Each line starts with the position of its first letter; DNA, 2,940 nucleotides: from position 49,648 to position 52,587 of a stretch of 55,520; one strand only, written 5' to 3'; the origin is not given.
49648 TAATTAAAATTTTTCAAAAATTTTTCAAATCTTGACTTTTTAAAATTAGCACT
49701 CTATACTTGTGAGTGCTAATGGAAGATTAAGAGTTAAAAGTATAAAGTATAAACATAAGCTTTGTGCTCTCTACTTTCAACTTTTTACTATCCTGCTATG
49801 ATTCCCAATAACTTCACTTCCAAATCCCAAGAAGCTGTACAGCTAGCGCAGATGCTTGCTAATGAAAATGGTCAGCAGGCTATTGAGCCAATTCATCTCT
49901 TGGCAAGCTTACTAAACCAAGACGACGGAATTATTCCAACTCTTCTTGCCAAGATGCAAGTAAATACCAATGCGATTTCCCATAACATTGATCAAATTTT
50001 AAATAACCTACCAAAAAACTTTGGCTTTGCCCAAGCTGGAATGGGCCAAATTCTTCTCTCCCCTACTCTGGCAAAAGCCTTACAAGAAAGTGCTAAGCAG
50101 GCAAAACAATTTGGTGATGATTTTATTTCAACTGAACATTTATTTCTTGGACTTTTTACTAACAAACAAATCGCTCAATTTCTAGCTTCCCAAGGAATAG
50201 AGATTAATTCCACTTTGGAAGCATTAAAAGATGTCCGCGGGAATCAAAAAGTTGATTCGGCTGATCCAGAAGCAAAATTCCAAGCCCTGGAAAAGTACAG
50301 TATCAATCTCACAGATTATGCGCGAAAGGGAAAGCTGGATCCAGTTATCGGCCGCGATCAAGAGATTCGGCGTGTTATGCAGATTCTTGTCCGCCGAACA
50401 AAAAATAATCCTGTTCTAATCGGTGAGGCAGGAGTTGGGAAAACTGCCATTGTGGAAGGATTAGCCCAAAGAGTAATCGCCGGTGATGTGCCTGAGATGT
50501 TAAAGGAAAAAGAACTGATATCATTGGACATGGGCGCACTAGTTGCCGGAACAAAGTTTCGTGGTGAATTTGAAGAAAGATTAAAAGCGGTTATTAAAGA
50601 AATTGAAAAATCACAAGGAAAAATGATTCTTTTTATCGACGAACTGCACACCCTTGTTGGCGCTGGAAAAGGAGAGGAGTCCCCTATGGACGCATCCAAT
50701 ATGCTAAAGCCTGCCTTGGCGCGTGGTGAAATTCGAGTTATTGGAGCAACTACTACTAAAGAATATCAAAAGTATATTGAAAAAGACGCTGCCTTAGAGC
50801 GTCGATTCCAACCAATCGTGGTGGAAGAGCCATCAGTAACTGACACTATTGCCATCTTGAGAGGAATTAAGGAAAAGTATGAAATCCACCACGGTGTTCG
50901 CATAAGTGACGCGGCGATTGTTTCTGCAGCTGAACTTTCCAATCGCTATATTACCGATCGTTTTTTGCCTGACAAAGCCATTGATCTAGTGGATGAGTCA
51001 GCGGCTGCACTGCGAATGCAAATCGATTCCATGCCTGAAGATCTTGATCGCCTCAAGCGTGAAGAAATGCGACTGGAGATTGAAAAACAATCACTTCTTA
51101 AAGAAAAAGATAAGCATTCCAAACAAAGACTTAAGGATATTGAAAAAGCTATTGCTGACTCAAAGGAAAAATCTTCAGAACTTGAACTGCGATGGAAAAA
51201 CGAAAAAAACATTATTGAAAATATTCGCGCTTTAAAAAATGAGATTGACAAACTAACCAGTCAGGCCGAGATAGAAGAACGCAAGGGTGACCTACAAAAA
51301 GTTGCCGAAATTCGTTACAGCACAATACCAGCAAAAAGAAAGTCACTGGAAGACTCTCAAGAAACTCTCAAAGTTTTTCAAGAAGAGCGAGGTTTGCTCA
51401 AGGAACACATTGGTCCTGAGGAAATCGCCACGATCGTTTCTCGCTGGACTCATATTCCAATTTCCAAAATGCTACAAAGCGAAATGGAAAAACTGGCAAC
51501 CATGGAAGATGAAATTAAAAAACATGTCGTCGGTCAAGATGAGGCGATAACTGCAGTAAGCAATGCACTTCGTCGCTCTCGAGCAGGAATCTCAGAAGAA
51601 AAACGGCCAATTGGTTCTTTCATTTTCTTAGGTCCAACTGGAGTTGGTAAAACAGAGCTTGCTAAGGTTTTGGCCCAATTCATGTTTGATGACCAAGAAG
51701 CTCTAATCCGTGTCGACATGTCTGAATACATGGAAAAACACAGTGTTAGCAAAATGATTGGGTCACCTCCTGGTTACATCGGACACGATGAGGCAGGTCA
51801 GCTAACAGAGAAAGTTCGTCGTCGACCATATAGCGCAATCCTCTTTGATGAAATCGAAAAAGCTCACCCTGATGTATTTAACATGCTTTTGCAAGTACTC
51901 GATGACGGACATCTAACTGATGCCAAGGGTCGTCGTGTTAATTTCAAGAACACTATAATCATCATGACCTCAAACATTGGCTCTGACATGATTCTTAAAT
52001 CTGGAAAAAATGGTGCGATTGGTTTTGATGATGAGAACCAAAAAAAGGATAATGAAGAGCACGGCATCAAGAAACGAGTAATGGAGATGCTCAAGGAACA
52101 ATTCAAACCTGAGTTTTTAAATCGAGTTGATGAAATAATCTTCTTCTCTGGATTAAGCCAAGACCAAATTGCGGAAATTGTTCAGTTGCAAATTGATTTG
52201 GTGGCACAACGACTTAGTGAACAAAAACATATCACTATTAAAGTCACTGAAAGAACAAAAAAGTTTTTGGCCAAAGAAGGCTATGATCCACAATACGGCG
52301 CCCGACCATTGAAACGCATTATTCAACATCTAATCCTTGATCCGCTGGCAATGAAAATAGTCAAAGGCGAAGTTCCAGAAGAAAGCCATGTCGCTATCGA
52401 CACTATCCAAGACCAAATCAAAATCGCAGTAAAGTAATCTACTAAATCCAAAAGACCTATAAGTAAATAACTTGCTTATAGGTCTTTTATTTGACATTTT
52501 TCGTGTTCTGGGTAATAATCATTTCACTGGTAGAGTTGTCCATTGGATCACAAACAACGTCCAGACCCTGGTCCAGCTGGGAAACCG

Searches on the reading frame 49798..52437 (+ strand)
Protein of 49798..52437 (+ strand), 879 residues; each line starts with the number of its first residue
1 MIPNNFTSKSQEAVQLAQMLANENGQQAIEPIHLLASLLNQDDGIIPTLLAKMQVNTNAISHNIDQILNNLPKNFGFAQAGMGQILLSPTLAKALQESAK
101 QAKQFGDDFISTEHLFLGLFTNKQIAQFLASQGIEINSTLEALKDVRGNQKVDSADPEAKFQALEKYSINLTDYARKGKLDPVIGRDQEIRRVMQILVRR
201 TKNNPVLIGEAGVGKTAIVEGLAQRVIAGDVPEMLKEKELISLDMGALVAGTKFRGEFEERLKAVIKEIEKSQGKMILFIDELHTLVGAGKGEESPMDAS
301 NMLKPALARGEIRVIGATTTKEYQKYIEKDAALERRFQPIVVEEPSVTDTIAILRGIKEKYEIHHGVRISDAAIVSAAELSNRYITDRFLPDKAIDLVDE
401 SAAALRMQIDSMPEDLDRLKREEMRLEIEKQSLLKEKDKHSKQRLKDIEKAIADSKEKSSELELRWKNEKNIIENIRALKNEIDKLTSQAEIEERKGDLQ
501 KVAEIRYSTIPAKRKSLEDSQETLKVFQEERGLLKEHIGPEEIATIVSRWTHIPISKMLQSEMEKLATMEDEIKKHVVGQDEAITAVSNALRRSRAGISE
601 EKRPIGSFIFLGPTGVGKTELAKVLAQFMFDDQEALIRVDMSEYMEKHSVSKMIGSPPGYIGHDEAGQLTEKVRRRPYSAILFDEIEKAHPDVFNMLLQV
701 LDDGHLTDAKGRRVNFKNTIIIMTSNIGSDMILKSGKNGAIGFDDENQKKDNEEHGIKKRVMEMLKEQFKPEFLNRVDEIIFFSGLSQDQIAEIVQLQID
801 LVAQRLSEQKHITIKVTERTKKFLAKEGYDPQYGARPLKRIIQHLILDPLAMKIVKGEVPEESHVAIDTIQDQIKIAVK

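Call 11: find_encoding_contigs(protein=window:49798-52437:+, flank=10000, max_places=10)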
Protein window:49798-52437:+ (879 aa): 24 contigs read that carry it; 4 places shown.
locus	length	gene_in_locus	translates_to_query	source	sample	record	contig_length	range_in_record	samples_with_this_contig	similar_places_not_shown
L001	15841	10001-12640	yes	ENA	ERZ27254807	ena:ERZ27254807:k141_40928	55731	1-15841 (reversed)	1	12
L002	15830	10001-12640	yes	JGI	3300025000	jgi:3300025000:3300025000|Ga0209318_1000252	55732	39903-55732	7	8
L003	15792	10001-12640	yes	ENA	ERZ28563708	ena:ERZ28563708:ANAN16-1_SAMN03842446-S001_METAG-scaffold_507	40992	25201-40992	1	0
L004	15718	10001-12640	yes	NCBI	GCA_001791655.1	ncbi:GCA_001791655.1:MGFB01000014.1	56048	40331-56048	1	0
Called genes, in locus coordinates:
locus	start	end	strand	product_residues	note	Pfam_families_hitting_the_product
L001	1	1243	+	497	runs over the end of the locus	PF01336:tRNA_anti-codon, PF00152:tRNA-synt_2, PF01409:tRNA-synt_2d (faint)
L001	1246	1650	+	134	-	PF01467:CTP_transf_like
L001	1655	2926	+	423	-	PF02403:Seryl_tRNA_N, PF00587:tRNA-synt_2b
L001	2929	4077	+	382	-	PF01168:Ala_racemase_N, PF00842:Ala_racemase_C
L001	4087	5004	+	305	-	-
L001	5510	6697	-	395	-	PF24568:CC_PcsB (weak), PF01551:Peptidase_M23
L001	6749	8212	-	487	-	PF00749:tRNA-synt_1c, PF19269:Anticodon_2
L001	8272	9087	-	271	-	PF03808:Glyco_tran_WecG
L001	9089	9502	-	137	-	PF09997:DUF2238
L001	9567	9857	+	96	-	-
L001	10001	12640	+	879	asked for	PF02861:Clp_N, PF23569:NBD_SMAX1, PF00004:AAA, PF17871:AAA_lid_9, PF07724:AAA_2, PF00004:AAA, PF07728:AAA_5, PF10431:ClpB_D2-small, +7 more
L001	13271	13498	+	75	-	-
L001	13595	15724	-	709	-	-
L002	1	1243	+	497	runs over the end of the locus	PF01336:tRNA_anti-codon, PF00152:tRNA-synt_2, PF01409:tRNA-synt_2d (faint)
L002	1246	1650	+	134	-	PF01467:CTP_transf_like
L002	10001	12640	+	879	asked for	PF02861:Clp_N, PF23569:NBD_SMAX1, PF00004:AAA, PF17871:AAA_lid_9, PF07724:AAA_2, PF00004:AAA, PF07728:AAA_5, PF10431:ClpB_D2-small, +7 more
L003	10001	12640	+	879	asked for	PF02861:Clp_N, PF23569:NBD_SMAX1, PF00004:AAA, PF17871:AAA_lid_9, PF07724:AAA_2, PF00004:AAA, PF07728:AAA_5, PF10431:ClpB_D2-small, +7 more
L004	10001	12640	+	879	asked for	PF02861:Clp_N, PF23569:NBD_SMAX1, PF00004:AAA, PF17871:AAA_lid_9, PF07724:AAA_2, PF00004:AAA, PF07728:AAA_5, PF10431:ClpB_D2-small, +7 more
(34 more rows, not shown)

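Call 14: find_homologous_proteins(query=window:49798-52434:+, max_evalue=1e-100)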
Query window:49798-52434:+ (879 aa): 8000 proteins with E <= 1e-100 among 8000 candidates; the best 120 are listed.
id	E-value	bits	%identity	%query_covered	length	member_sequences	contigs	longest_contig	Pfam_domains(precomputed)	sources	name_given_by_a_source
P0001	0.0e+0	1892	100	100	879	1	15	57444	PF02861.26,PF00004.36,PF13401.13,PF23569.2,PF17871.8,PF01637.25,PF07728.21,PF13191.13,PF00158.33,PF07724.21,PF12775.14,PF05621.18,PF10431.16,PF20720.4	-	-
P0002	0.0e+0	1791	100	95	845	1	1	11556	PF02861.26,PF00004.36,PF13401.13,PF23569.2,PF17871.8,PF01637.25,PF07728.21,PF13191.13,PF00158.33,PF07724.21,PF12775.14,PF05621.18,PF10431.16,PF20720.4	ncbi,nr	ncbi:MAG: Chaperone ClpB [Candidatus Uhrbacteria bacterium GW2011_GWE2_41_1153]|nr:MAG: Chaperone Cl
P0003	0.0e+0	1753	100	93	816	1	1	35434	PF02861.26,PF00004.36,PF13401.13,PF23569.2,PF17871.8,PF01637.25,PF07728.21,PF13191.13,PF00158.33,PF07724.21,PF12775.14,PF05621.18,PF20720.4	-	-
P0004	0.0e+0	1746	91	100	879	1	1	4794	PF02861.26,PF00004.36,PF13401.13,PF23569.2,PF17871.8,PF01637.25,PF07728.21,PF13191.13,PF00158.33,PF07724.21,PF12775.14,PF05621.18,PF10431.16,PF20720.4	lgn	-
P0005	0.0e+0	1634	84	100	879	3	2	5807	PF02861.26,PF00004.36,PF13401.13,PF23569.2,PF17871.8,PF13238.13,PF01637.25,PF07728.21,PF13191.13,PF01695.24,PF00158.33,PF07724.21,PF12775.14,PF10431.16,PF20720.4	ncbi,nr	ncbi:ATP-dependent chaperone ClpB [Patescibacteria group bacterium]|nr:ATP-dependent chaperone ClpB 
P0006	0.0e+0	1615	84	100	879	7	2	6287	PF02861.26,PF00004.36,PF13401.13,PF23569.2,PF17871.8,PF01637.25,PF07728.21,PF13191.13,PF00158.33,PF07724.21,PF05621.18,PF01078.28,PF10431.16,PF20720.4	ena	-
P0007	0.0e+0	1613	83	100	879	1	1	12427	PF02861.26,PF00004.36,PF13401.13,PF23569.2,PF17871.8,PF13238.13,PF01637.25,PF07728.21,PF13191.13,PF01695.24,PF13479.13,PF00158.33,PF07724.21,PF12775.14,PF05621.18,PF10431.16,PF20720.4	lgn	-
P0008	0.0e+0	1591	82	100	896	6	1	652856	PF02861.26,PF00004.36,PF13401.13,PF23569.2,PF17871.8,PF05496.19,PF01637.25,PF07728.21,PF13191.13,PF00158.33,PF07724.21,PF12775.14,PF10431.16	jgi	-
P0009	0.0e+0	1488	76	100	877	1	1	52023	PF02861.26,PF00004.36,PF13401.13,PF23569.2,PF17871.8,PF01637.25,PF07728.21,PF13191.13,PF01695.24,PF00158.33,PF07724.21,PF12775.14,PF05621.18,PF01078.28,PF10431.16,PF20720.4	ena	-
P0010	0.0e+0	1480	76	100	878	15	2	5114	PF13173.13,PF02861.26,PF00004.36,PF13401.13,PF23569.2,PF17871.8,PF13238.13,PF01637.25,PF07728.21,PF13191.13,PF01695.24,PF00158.33,PF07724.21,PF12775.14,PF05621.18,PF01078.28,PF10431.16,PF20720.4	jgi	-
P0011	0.0e+0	1470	75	100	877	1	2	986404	PF02861.26,PF00004.36,PF13401.13,PF23569.2,PF17871.8,PF01637.25,PF07728.21,PF13191.13,PF01695.24,PF00158.33,PF07724.21,PF12775.14,PF05621.18,PF01078.28,PF10431.16,PF20720.4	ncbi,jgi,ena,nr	ncbi:AAA domain-containing protein [Candidatus Uhrbacteria bacterium]|jgi:ATP-dependent Clp protease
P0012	0.0e+0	1455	76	100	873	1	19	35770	PF02861.26,PF00004.36,PF13401.13,PF23569.2,PF17871.8,PF13238.13,PF01637.25,PF07728.21,PF13191.13,PF00158.33,PF07724.21,PF12775.14,PF05621.18,PF10431.16,PF20720.4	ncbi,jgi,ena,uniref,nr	ncbi:ATP-dependent chaperone ClpB [Candidatus Uhrbacteria bacterium CG_4_9_14_0_2_um_filter_41_50]|u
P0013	0.0e+0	1454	76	100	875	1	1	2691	PF13173.13,PF02861.26,PF00004.36,PF13401.13,PF23569.2,PF17871.8,PF01637.25,PF07728.21,PF13191.13,PF00158.33,PF07724.21,PF12775.14,PF05621.18,PF10431.16,PF20720.4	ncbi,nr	ncbi:MAG: ATP-dependent chaperone ClpB [Bacteroidetes bacterium]|nr:MAG: ATP-dependent chaperone Clp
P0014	0.0e+0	1452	76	100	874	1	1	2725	PF13173.13,PF02861.26,PF00004.36,PF13401.13,PF23569.2,PF17871.8,PF01637.25,PF07728.21,PF13191.13,PF00158.33,PF07724.21,PF12775.14,PF05621.18,PF10431.16,PF20720.4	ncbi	-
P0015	0.0e+0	1452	76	100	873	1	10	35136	PF02861.26,PF00004.36,PF13401.13,PF23569.2,PF17871.8,PF13238.13,PF01637.25,PF07728.21,PF13191.13,PF00158.33,PF07724.21,PF12775.14,PF05621.18,PF10431.16,PF20720.4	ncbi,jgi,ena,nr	ncbi:ATP-dependent chaperone ClpB [Candidatus Uhrbacteria bacterium CG_4_10_14_3_um_filter_41_21]|nr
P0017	0.0e+0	1443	75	100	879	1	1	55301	PF02861.26,PF00004.36,PF13401.13,PF23569.2,PF17871.8,PF01637.25,PF07728.21,PF13191.13,PF00158.33,PF07724.21,PF12775.14,PF05621.18,PF10431.16,PF20720.4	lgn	-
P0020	0.0e+0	1428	74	100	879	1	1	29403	PF02861.26,PF00004.36,PF13401.13,PF23569.2,PF17871.8,PF13238.13,PF01637.25,PF07728.21,PF13191.13,PF00158.33,PF07724.21,PF12775.14,PF05621.18,PF10431.16,PF20720.4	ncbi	ncbi:MAG: ATP-dependent chaperone ClpB [bacterium]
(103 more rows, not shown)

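Call 16: find_encoding_contigs(protein=P0008, flank=6000, max_places=3)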
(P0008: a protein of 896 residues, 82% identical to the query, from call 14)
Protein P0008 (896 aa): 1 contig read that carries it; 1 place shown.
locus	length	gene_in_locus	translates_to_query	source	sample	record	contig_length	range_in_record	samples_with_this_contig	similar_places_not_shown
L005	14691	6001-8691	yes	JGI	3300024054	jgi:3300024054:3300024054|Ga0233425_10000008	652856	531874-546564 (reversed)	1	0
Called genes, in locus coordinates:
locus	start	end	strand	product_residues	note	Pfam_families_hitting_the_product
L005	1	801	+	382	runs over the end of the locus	PF01168:Ala_racemase_N, PF00842:Ala_racemase_C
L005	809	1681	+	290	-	-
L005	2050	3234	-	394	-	PF01551:Peptidase_M23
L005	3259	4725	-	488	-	PF00749:tRNA-synt_1c, PF19269:Anticodon_2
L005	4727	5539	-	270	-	PF03808:Glyco_tran_WecG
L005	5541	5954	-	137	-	PF09997:DUF2238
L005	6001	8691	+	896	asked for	PF02861:Clp_N, PF00004:AAA, PF23569:NBD_SMAX1, PF17871:AAA_lid_9, PF00004:AAA, PF07724:AAA_2, PF07728:AAA_5, PF10431:ClpB_D2-small, +6 more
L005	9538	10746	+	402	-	PF07690:MFS_1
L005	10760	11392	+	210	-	PF05891:Methyltransf_PK (weak), PF13489:Methyltransf_23, PF13847:Methyltransf_31, PF08241:Methyltransf_11, PF08242:Methyltransf_12, PF13649:Methyltransf_25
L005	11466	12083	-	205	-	PF07690:MFS_1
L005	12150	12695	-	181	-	-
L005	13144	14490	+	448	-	-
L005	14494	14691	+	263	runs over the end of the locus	PF02900:LigB, PF01875:Memo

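Call 17: find_encoding_contigs(protein=P0007, flank=6000, max_places=3)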
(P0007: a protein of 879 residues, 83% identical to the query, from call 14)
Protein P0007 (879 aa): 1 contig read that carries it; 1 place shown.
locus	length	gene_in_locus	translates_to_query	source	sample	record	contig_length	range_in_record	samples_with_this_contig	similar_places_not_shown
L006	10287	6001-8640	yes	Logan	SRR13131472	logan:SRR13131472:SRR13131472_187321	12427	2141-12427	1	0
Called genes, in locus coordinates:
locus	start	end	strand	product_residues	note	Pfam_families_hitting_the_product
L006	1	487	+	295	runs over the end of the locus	-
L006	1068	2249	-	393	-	PF24568:CC_PcsB (weak), PF01551:Peptidase_M23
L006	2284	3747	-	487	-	PF00749:tRNA-synt_1c, PF19269:Anticodon_2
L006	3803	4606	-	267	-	PF03808:Glyco_tran_WecG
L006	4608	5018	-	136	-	PF09997:DUF2238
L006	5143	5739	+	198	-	-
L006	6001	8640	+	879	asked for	PF02861:Clp_N, PF23569:NBD_SMAX1, PF00004:AAA, PF17871:AAA_lid_9, PF07724:AAA_2, PF00004:AAA, PF07728:AAA_5, PF10431:ClpB_D2-small, +10 more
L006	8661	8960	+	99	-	-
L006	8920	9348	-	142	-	-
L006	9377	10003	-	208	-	PF07690:MFS_1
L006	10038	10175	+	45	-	-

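Call 18: find_encoding_contigs(protein=P0004, flank=6000, max_places=3)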
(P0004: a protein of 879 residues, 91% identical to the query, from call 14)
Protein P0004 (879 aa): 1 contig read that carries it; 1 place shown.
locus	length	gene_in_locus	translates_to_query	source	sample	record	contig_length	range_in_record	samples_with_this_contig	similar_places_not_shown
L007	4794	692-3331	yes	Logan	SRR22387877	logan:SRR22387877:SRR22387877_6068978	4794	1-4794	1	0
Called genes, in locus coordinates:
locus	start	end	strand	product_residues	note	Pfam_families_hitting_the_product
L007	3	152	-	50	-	?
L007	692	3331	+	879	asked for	PF02861:Clp_N, PF23569:NBD_SMAX1, PF00004:AAA, PF17871:AAA_lid_9, PF07724:AAA_2, PF00004:AAA, PF07728:AAA_5, PF10431:ClpB_D2-small, +7 more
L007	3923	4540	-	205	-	PF07690:MFS_1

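Call 24: find_encoding_contigs(protein=P0009, flank=4000, max_places=3)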
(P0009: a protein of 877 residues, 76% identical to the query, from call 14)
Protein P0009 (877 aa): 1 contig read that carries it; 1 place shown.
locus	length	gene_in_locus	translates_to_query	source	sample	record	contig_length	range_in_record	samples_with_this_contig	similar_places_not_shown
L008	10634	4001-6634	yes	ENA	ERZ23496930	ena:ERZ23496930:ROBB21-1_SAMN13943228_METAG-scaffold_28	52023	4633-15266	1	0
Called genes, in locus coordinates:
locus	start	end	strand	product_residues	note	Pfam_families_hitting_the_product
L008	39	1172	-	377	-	PF24568:CC_PcsB (weak), PF01551:Peptidase_M23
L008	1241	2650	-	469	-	PF00749:tRNA-synt_1c, PF19269:Anticodon_2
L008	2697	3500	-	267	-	PF03808:Glyco_tran_WecG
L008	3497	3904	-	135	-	PF09997:DUF2238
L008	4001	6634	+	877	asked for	PF02861:Clp_N, PF23569:NBD_SMAX1, PF00004:AAA, PF17871:AAA_lid_9, PF07724:AAA_2, PF00004:AAA, PF07728:AAA_5, PF10431:ClpB_D2-small, +9 more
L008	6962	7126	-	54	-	-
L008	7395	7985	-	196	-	-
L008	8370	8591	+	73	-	-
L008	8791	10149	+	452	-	-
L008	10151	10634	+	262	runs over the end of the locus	PF02900:LigB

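Call 25: find_encoding_contigs(protein=P0011, flank=4000, max_places=3)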
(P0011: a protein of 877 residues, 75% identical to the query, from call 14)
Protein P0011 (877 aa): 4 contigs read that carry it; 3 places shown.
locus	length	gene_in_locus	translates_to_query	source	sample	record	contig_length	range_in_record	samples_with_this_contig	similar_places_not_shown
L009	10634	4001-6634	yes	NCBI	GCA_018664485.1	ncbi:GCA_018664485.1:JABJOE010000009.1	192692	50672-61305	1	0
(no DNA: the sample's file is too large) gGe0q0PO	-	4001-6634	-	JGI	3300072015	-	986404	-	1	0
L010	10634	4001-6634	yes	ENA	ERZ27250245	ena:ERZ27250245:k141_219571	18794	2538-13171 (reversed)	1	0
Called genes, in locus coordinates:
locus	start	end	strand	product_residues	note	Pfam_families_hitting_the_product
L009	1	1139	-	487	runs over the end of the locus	PF00749:tRNA-synt_1c, PF19269:Anticodon_2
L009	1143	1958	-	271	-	PF03808:Glyco_tran_WecG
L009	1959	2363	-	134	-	PF09997:DUF2238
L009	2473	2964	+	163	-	-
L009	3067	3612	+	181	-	-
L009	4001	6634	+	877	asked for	PF02861:Clp_N, PF23569:NBD_SMAX1, PF00004:AAA, PF17871:AAA_lid_9, PF07724:AAA_2, PF00004:AAA, PF07728:AAA_5, PF10431:ClpB_D2-small, +9 more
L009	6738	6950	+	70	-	PF18898:DUF5654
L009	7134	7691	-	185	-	-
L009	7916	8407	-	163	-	-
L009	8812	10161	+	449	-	-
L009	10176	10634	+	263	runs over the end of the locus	PF02900:LigB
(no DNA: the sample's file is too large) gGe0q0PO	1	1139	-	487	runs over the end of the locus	PF00749:tRNA-synt_1c, PF19269:Anticodon_2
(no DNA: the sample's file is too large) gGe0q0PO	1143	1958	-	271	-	PF03808:Glyco_tran_WecG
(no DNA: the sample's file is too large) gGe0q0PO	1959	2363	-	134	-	PF09997:DUF2238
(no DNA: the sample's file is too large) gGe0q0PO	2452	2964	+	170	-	-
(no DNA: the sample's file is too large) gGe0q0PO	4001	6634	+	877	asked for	PF02861:Clp_N, PF23569:NBD_SMAX1, PF00004:AAA, PF17871:AAA_lid_9, PF07724:AAA_2, PF00004:AAA, PF07728:AAA_5, PF10431:ClpB_D2-small, +9 more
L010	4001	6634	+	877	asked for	PF02861:Clp_N, PF23569:NBD_SMAX1, PF00004:AAA, PF17871:AAA_lid_9, PF07724:AAA_2, PF00004:AAA, PF07728:AAA_5, PF10431:ClpB_D2-small, +9 more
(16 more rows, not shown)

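Call 26: find_encoding_contigs(protein=P0012, flank=4000, max_places=3)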
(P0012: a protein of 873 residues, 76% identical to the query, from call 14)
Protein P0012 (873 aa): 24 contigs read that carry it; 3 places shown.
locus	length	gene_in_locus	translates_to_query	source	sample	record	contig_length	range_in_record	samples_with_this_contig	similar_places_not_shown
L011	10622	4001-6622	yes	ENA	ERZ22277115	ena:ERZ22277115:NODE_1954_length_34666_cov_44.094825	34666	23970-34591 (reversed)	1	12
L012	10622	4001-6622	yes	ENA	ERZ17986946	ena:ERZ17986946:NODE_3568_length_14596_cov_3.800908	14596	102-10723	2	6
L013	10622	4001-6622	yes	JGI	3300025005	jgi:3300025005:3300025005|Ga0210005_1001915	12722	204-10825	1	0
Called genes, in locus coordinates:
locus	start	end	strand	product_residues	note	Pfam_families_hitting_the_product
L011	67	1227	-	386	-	PF01551:Peptidase_M23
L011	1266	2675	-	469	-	PF00749:tRNA-synt_1c, PF19269:Anticodon_2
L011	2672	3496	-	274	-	PF03808:Glyco_tran_WecG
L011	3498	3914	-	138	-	PF09997:DUF2238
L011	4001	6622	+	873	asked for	PF02861:Clp_N, PF23569:NBD_SMAX1, PF00004:AAA, PF17871:AAA_lid_9, PF00004:AAA, PF07724:AAA_2, PF07728:AAA_5, PF10431:ClpB_D2-small, +8 more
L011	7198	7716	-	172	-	PF20803:PaaX_M, PF09827:CRISPR_Cas2 (weak)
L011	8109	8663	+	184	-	-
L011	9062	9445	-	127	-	-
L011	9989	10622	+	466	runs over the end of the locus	-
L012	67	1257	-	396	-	PF01551:Peptidase_M23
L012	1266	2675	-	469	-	PF00749:tRNA-synt_1c, PF19269:Anticodon_2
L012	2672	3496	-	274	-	PF03808:Glyco_tran_WecG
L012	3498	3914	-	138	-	PF09997:DUF2238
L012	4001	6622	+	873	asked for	PF02861:Clp_N, PF23569:NBD_SMAX1, PF00004:AAA, PF17871:AAA_lid_9, PF00004:AAA, PF07724:AAA_2, PF07728:AAA_5, PF10431:ClpB_D2-small, +8 more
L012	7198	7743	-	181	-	PF09827:CRISPR_Cas2 (weak), PF20803:PaaX_M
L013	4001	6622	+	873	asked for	PF02861:Clp_N, PF23569:NBD_SMAX1, PF00004:AAA, PF17871:AAA_lid_9, PF00004:AAA, PF07724:AAA_2, PF07728:AAA_5, PF10431:ClpB_D2-small, +8 more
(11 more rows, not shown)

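Call 45: find_encoding_contigs(protein=P0005, flank=3000, max_places=3)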
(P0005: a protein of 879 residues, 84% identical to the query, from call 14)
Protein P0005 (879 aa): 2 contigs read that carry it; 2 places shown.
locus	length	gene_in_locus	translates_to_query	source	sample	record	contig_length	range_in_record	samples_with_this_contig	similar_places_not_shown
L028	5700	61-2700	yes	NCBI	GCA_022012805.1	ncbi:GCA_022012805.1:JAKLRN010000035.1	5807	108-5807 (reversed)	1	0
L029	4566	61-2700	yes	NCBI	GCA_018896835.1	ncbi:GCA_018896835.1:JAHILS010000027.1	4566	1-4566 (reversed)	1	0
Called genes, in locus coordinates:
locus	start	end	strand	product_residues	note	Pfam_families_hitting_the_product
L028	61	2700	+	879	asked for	PF02861:Clp_N, PF23569:NBD_SMAX1, PF00004:AAA, PF17871:AAA_lid_9, PF07724:AAA_2, PF00004:AAA, PF07728:AAA_5, PF10431:ClpB_D2-small, +8 more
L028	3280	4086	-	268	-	PF00872:Transposase_mut, PF10551:MULE (weak)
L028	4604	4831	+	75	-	-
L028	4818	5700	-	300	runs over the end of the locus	-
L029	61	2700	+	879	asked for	PF02861:Clp_N, PF23569:NBD_SMAX1, PF00004:AAA, PF17871:AAA_lid_9, PF07724:AAA_2, PF00004:AAA, PF07728:AAA_5, PF10431:ClpB_D2-small, +8 more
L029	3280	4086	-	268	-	PF00872:Transposase_mut, PF10551:MULE (weak)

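Call 46: find_encoding_contigs(protein=P0006, flank=3000, max_places=3)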
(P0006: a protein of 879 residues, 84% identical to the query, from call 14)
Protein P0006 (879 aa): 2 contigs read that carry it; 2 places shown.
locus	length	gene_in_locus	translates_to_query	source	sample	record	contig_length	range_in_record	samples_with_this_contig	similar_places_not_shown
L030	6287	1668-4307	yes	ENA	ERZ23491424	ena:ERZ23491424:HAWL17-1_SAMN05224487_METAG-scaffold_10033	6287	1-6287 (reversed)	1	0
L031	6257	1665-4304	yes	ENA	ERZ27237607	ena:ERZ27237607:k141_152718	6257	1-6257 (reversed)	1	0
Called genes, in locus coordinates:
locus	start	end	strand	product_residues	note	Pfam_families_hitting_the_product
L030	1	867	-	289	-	?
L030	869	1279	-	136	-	PF09997:DUF2238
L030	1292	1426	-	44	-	-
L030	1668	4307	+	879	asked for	PF02861:Clp_N, PF23569:NBD_SMAX1, PF00004:AAA, PF17871:AAA_lid_9, PF07724:AAA_2, PF00004:AAA, PF07728:AAA_5, PF10431:ClpB_D2-small, +7 more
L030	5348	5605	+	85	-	-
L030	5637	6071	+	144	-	-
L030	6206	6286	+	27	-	?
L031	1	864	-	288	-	?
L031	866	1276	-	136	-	PF09997:DUF2238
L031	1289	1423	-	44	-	-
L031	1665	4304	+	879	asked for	PF02861:Clp_N, PF23569:NBD_SMAX1, PF00004:AAA, PF17871:AAA_lid_9, PF07724:AAA_2, PF00004:AAA, PF07728:AAA_5, PF10431:ClpB_D2-small, +7 more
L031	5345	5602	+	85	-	-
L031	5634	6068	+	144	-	-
